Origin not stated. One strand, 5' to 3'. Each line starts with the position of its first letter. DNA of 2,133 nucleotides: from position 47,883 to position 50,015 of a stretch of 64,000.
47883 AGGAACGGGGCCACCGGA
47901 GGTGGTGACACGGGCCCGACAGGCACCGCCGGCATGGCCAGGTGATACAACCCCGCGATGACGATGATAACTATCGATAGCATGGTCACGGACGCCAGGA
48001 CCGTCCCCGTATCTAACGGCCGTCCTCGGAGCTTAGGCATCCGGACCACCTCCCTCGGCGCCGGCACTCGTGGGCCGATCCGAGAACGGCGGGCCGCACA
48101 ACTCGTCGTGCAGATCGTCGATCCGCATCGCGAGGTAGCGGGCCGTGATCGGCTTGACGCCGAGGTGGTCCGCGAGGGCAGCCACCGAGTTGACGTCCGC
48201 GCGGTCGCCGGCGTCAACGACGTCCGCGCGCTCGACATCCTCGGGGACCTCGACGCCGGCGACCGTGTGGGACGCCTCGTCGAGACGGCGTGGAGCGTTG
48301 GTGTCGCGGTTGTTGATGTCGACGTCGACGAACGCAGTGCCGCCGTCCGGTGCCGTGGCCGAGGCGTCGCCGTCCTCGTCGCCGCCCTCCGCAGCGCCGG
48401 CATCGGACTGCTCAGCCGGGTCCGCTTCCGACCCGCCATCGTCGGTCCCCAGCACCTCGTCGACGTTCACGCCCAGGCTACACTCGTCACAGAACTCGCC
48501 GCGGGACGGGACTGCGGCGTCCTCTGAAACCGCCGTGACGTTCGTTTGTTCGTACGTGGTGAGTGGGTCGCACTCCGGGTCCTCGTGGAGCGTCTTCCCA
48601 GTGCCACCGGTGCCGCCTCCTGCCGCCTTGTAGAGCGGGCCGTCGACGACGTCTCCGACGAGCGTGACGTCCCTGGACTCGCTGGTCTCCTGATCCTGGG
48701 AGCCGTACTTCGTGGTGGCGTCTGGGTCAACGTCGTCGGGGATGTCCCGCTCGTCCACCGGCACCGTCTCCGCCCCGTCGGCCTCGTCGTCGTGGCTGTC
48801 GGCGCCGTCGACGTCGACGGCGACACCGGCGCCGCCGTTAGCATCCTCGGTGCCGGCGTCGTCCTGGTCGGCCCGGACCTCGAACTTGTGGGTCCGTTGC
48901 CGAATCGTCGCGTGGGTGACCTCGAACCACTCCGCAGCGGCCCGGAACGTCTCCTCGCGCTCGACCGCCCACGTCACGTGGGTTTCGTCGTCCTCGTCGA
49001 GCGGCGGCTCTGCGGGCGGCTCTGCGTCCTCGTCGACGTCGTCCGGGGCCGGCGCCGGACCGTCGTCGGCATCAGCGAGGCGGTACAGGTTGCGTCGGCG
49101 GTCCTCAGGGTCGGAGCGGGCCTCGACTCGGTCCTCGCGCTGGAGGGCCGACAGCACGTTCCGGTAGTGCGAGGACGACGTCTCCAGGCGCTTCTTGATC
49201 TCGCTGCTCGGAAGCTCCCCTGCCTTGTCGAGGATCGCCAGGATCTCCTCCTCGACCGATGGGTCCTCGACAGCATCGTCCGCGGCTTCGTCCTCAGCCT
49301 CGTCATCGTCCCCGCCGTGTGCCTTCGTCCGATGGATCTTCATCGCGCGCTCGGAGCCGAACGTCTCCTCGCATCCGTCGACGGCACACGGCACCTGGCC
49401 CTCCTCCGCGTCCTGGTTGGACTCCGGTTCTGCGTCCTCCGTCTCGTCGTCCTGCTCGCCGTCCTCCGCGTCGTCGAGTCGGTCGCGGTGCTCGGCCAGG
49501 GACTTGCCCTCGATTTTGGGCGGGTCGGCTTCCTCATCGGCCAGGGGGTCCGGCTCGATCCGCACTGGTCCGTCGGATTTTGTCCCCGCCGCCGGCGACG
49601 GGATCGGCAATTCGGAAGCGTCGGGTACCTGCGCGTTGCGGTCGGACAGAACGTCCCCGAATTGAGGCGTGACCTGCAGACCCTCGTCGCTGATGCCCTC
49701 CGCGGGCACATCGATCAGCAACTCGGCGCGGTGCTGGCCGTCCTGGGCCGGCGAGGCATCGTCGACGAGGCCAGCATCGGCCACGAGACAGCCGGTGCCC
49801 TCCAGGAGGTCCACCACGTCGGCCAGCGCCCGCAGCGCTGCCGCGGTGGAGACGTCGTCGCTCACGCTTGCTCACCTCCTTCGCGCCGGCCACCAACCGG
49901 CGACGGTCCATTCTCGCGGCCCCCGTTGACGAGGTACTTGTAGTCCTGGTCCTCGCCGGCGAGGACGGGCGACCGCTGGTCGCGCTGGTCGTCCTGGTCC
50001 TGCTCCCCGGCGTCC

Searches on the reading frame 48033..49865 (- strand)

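Call 30: search_protein_families(library=pfam, proteins=[window:48033-49865:-], max_evalue=0.001)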
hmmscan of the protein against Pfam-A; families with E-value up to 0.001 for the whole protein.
window:48033-49865:- (610 aa): 2 families
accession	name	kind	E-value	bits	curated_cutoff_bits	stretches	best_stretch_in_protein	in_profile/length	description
PF13463.12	HTH_27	-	2.4e-05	24.9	22.2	1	205-265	5-66/68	Winged helix DNA-binding domain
PF01047.28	MarR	-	6.9e-05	23.1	24.6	1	207-257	7-57/59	MarR family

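Call 112: search_protein_families(library=padloc, proteins=[window:48033-49865:-], max_evalue=0.001)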
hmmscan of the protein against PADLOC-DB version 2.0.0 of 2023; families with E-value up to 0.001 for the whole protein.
window:48033-49865:- (610 aa): 1 family
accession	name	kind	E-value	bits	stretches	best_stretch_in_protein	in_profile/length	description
PDLC01438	Csa3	-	7.1e-05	21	1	170-289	116-209/305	"CAS-I,CAS-II,CAS-III,CAS-IV,CAS-V,CAS-VI; associated_signaling"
